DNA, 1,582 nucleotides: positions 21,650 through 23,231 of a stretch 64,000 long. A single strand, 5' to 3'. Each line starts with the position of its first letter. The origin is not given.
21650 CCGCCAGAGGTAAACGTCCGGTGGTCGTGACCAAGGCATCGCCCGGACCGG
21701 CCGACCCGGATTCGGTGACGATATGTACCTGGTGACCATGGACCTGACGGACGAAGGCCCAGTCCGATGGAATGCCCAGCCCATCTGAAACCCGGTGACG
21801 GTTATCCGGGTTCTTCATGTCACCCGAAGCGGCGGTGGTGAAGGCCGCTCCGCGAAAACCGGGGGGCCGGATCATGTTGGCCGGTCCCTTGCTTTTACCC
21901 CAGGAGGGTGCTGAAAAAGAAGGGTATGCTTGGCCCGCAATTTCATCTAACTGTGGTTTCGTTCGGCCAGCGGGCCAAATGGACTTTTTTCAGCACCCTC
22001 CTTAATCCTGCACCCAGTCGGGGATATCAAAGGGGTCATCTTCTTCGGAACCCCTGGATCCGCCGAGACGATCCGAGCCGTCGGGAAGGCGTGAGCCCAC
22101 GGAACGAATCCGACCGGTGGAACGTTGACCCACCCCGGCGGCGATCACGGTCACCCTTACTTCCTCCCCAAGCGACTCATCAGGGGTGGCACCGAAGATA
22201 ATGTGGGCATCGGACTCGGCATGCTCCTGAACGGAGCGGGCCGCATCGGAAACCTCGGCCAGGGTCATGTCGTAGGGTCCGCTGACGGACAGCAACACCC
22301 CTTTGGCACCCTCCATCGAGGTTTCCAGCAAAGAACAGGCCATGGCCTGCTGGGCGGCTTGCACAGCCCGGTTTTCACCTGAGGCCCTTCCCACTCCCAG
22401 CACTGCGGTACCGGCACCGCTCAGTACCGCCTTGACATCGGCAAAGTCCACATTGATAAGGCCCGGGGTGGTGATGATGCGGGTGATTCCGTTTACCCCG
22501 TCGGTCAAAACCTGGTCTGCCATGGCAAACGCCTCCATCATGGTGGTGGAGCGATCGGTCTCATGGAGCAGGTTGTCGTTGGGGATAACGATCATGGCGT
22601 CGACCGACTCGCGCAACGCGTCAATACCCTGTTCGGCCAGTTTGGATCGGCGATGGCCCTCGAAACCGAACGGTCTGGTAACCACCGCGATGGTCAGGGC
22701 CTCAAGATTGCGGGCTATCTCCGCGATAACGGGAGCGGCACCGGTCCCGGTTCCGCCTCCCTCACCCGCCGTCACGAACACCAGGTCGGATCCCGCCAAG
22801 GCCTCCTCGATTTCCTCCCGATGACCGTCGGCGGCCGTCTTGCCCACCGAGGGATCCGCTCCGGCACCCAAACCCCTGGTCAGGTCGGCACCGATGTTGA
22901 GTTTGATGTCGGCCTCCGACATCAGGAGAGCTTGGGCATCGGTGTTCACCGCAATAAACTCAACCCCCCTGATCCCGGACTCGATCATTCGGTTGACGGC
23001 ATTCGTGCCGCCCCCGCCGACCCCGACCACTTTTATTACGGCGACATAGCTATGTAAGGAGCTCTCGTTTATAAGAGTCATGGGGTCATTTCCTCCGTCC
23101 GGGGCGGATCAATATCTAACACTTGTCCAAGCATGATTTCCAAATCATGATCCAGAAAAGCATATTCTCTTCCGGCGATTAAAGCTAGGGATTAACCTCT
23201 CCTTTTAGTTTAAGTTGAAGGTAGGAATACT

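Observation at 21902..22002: Family of ~100-nt hairpin-forming intergenic repeats (MITE/REPIN-like) with SD-like and anti-SD-like termini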

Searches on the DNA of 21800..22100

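Call 12: search_rna_families(source=window, start=21800, end=22100, threshold=evalue, max_evalue=10)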
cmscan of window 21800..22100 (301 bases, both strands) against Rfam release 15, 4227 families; matches with E-value up to 10: 2.
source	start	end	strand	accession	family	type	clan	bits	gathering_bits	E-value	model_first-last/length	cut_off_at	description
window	21873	22053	-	RF01794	sok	Gene; antitoxin;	-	15.9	59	0.19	1-157/157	no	sok antitoxin (CssrC)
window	21956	22062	-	RF02937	Clostridiales-2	Gene; sRNA;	-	12.9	58.6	2.3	1-82/82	no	Clostridiales-2 RNA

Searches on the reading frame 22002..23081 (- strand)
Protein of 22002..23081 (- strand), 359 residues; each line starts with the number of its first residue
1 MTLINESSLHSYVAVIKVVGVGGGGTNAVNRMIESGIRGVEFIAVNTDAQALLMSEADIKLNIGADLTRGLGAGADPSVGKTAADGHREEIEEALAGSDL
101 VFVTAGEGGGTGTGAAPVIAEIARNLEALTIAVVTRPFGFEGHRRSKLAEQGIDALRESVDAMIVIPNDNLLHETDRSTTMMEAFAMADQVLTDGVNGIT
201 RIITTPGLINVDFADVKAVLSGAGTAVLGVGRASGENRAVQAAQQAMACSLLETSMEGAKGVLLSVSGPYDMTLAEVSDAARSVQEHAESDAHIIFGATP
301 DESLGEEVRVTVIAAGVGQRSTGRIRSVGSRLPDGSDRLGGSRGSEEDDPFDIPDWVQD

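Call 11: find_encoding_contigs(protein=window:22002-23081:-, flank=10000, max_places=6)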
Protein window:22002-23081:- (359 aa): 23 contigs read that carry it; 6 places shown.
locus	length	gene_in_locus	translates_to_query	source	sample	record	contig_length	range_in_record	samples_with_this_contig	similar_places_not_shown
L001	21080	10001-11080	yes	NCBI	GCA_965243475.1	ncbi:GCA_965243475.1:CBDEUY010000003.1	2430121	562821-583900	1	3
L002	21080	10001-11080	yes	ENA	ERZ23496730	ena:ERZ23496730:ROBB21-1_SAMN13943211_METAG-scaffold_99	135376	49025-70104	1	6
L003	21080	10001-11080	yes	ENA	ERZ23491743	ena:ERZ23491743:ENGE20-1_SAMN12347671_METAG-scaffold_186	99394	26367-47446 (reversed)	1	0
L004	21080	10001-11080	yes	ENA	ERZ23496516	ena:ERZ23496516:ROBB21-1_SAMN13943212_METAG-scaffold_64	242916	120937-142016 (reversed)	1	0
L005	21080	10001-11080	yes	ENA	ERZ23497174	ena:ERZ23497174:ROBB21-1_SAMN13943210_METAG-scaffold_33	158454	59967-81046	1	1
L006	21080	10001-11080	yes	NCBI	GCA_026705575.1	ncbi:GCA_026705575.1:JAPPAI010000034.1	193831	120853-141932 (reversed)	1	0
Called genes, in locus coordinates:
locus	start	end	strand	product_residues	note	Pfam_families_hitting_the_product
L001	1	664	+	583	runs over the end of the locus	PF03717:PBP_dimer, PF00905:Transpeptidase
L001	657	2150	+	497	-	PF01225:Mur_ligase, PF08245:Mur_ligase_M, PF02875:Mur_ligase_C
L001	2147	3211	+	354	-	PF00953:Glycos_transf_4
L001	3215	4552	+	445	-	PF21799:MurD-like_N, PF08245:Mur_ligase_M, PF02875:Mur_ligase_C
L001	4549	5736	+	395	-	PF01098:FTSW_RODA_SPOVE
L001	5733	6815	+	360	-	PF03033:Glyco_transf_28, PF04101:Glyco_tran_28_C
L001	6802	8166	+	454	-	PF01225:Mur_ligase, PF08245:Mur_ligase_M, PF02875:Mur_ligase_C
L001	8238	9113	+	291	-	PF01565:FAD_binding_4, PF02873:MurB_C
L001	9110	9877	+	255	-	PF08478:POTRA_1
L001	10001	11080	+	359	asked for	PF00091:Tubulin, PF12327:FtsZ_C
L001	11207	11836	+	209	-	PF02578:Cu-oxidase_4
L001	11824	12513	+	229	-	PF01168:Ala_racemase_N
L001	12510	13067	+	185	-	PF04472:SepF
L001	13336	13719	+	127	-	PF05103:DivIVA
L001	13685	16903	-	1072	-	PF00133:tRNA-synt_1, PF09334:tRNA-synt_1g (weak), PF08264:Anticodon_1, PF19302:DUF5915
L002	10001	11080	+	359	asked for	PF00091:Tubulin, PF12327:FtsZ_C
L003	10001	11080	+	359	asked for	PF00091:Tubulin, PF12327:FtsZ_C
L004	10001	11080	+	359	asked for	PF00091:Tubulin, PF12327:FtsZ_C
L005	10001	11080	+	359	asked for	PF00091:Tubulin, PF12327:FtsZ_C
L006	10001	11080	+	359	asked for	PF00091:Tubulin, PF12327:FtsZ_C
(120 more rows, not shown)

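Call 31: find_homologous_proteins(query=window:22002-23081:-, max_evalue=1e-60)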
Query window:22002-23081:- (359 aa): 7998 proteins with E <= 1e-60 among 8000 candidates; the best 120 are listed.
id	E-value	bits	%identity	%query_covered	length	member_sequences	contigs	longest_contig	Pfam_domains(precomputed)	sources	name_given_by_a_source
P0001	1.4e-219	747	99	100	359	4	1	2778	PF00091.32,PF12327.14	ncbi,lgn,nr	ncbi:MAG: cell division protein FtsZ [Acidimicrobiia bacterium]|nr:cell division protein FtsZ [Acidi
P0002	2.5e-176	605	82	100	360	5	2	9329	PF00091.32,PF12327.14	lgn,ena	-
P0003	6.5e-173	594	81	100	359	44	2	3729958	PF00091.32,PF12327.14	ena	-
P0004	2.1e-171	589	80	100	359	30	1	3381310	PF00091.32,PF12327.14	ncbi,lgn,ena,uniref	ncbi:cell division protein FtsZ [Candidatus Spongiisocius sp.]|uniref:cell division protein FtsZ n=1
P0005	5.8e-169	581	80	100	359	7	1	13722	PF00091.32,PF12327.14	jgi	jgi:cell division protein FtsZ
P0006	1.7e-168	579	-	-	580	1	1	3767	PF00091.32,PF12327.14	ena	-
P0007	2.4e-166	572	81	97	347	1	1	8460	PF00091.32,PF12327.14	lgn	-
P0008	2.4e-153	529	72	100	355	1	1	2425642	PF00091.32,PF12327.14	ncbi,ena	-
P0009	2.7e-151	523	-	-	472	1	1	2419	PF00091.32,PF12327.14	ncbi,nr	ncbi:MAG TPA: cell division protein FtsZ [Ilumatobacteraceae bacterium]|nr:cell division protein Fts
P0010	6.0e-150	518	73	100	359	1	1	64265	PF00091.32,PF12327.14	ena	-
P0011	1.1e-149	517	70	100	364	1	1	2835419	PF00091.32,PF12327.14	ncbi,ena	-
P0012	1.4e-148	514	71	100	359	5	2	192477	PF00091.32,PF12327.14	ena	-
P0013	2.3e-148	513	73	94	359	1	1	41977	PF00091.32,PF12327.14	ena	-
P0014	4.3e-148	512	69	100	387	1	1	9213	PF00091.32,PF12327.14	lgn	-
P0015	4.4e-148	512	69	100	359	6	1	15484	PF00091.32,PF12327.14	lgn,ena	-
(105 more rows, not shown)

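Call 32: find_encoding_contigs(protein=P0003, flank=10000, max_places=2)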
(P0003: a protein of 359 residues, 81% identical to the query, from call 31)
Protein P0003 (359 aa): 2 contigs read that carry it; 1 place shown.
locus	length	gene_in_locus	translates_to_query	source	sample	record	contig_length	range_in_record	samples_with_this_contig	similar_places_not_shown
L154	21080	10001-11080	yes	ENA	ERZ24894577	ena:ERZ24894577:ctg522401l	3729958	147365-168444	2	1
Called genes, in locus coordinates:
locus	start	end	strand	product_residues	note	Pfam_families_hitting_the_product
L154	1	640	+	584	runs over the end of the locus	PF03717:PBP_dimer, PF00905:Transpeptidase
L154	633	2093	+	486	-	PF01225:Mur_ligase, PF08245:Mur_ligase_M, PF02875:Mur_ligase_C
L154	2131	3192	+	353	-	PF10555:MraY_sig1 (faint), PF00953:Glycos_transf_4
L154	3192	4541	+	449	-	PF21799:MurD-like_N, PF08245:Mur_ligase_M, PF02875:Mur_ligase_C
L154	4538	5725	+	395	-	PF01098:FTSW_RODA_SPOVE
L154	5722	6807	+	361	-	PF03033:Glyco_transf_28, PF04101:Glyco_tran_28_C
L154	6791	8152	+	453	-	PF01225:Mur_ligase, PF08245:Mur_ligase_M, PF02875:Mur_ligase_C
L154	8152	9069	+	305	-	PF01565:FAD_binding_4, PF02873:MurB_C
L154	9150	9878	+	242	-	PF08478:POTRA_1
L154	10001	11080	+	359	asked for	PF00091:Tubulin, PF12327:FtsZ_C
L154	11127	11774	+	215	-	PF02578:Cu-oxidase_4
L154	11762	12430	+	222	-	-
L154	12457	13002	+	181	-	PF04472:SepF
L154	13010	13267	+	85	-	PF02325:CCB3_YggT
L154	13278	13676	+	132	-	PF05103:DivIVA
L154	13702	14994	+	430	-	PF07992:Pyr_redox_2 (faint), PF00890:FAD_binding_2 (weak), PF01266:DAO, PF03486:HI0933_like (faint)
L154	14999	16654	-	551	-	PF00133:tRNA-synt_1, PF08264:Anticodon_1, PF19302:DUF5915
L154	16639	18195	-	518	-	PF00133:tRNA-synt_1, PF09334:tRNA-synt_1g (weak)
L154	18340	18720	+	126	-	PF01258:zf-dskA_traR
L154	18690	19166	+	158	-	PF01252:Peptidase_A8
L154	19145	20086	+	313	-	PF00849:PseudoU_synth_2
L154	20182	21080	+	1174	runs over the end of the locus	PF02811:PHP, PF07733:DNA_pol3_alpha, PF17657:DNA_pol3_finger, PF14579:HHH_6, PF01336:tRNA_anti-codon (weak)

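Call 33: find_encoding_contigs(protein=P0004, flank=10000, max_places=2)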
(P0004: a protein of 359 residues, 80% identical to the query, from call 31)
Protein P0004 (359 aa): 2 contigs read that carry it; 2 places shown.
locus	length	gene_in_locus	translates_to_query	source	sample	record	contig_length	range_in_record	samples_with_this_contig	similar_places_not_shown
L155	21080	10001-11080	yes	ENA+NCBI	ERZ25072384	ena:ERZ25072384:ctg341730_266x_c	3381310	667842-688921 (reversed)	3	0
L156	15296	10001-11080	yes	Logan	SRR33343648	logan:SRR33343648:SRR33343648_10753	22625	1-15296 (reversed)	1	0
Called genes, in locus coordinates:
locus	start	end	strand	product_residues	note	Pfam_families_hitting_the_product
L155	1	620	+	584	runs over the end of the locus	PF03717:PBP_dimer, PF21922:PBP_dimer_2 (faint), PF00905:Transpeptidase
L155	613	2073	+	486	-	PF01225:Mur_ligase (weak), PF08245:Mur_ligase_M, PF02875:Mur_ligase_C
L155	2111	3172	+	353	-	PF10555:MraY_sig1 (faint), PF00953:Glycos_transf_4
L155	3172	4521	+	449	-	PF21799:MurD-like_N, PF08245:Mur_ligase_M, PF02875:Mur_ligase_C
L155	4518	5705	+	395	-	PF01098:FTSW_RODA_SPOVE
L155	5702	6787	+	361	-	PF03033:Glyco_transf_28, PF04101:Glyco_tran_28_C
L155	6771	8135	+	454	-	PF01225:Mur_ligase, PF08245:Mur_ligase_M, PF02875:Mur_ligase_C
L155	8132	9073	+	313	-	PF01565:FAD_binding_4, PF02873:MurB_C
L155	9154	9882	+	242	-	PF08478:POTRA_1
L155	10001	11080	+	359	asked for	PF00091:Tubulin, PF12327:FtsZ_C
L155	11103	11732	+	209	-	PF02578:Cu-oxidase_4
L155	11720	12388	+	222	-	-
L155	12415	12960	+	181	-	PF04472:SepF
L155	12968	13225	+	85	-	PF02325:CCB3_YggT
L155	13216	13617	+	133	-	PF05103:DivIVA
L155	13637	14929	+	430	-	PF07992:Pyr_redox_2 (faint), PF00890:FAD_binding_2 (weak), PF01266:DAO, PF12831:FAD_oxidored (faint), PF13450:NAD_binding_8 (weak)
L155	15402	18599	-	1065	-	PF00133:tRNA-synt_1, PF09334:tRNA-synt_1g (weak), PF08264:Anticodon_1, PF19302:DUF5915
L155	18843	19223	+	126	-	PF01258:zf-dskA_traR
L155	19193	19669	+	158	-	PF01252:Peptidase_A8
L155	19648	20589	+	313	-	PF00849:PseudoU_synth_2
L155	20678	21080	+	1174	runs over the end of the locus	PF02811:PHP, PF07733:DNA_pol3_alpha, PF17657:DNA_pol3_finger, PF14579:HHH_6, PF01336:tRNA_anti-codon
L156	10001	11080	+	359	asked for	PF00091:Tubulin, PF12327:FtsZ_C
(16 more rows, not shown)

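Call 34: find_encoding_contigs(protein=P0008, flank=10000, max_places=2)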
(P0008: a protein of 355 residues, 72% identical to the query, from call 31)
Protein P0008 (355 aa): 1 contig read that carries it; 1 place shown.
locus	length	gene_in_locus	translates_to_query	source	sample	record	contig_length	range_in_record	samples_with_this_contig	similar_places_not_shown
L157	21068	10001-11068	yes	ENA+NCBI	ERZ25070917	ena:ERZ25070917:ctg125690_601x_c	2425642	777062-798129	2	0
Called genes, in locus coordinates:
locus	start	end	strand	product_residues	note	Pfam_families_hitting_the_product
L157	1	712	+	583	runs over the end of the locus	PF03717:PBP_dimer, PF21922:PBP_dimer_2 (faint), PF00905:Transpeptidase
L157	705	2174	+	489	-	PF08245:Mur_ligase_M, PF02875:Mur_ligase_C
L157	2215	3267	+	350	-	PF00953:Glycos_transf_4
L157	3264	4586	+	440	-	PF21799:MurD-like_N, PF08245:Mur_ligase_M, PF02875:Mur_ligase_C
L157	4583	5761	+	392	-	PF01098:FTSW_RODA_SPOVE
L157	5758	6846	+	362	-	PF03033:Glyco_transf_28, PF04101:Glyco_tran_28_C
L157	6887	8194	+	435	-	PF01225:Mur_ligase, PF08245:Mur_ligase_M, PF02875:Mur_ligase_C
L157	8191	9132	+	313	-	PF01565:FAD_binding_4, PF02873:MurB_C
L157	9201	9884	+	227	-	PF08478:POTRA_1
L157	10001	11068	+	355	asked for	PF00091:Tubulin, PF12327:FtsZ_C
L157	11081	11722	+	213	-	PF02578:Cu-oxidase_4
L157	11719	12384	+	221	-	-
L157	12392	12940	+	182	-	PF04472:SepF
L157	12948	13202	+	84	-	PF02325:CCB3_YggT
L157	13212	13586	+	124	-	PF05103:DivIVA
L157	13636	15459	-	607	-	PF13484:Fer4_16 (faint), PF13237:Fer4_10 (faint), PF00037:Fer4 (faint), PF12838:Fer4_7 (weak), PF14697:Fer4_21 (faint)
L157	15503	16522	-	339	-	PF01979:Amidohydro_1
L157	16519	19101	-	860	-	PF01799:Fer2_2, PF01315:Ald_Xan_dh_C, PF02738:MoCoBD_1, PF20256:MoCoBD_2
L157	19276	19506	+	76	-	PF01910:Thiamine_BP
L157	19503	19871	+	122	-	PF13309:HTH_22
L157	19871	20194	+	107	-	PF13442:Cytochrome_CBB3, PF00034:Cytochrom_C (weak)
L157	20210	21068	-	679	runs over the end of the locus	PF16177:ACAS_N, PF00501:AMP-binding, PF13193:AMP-binding_C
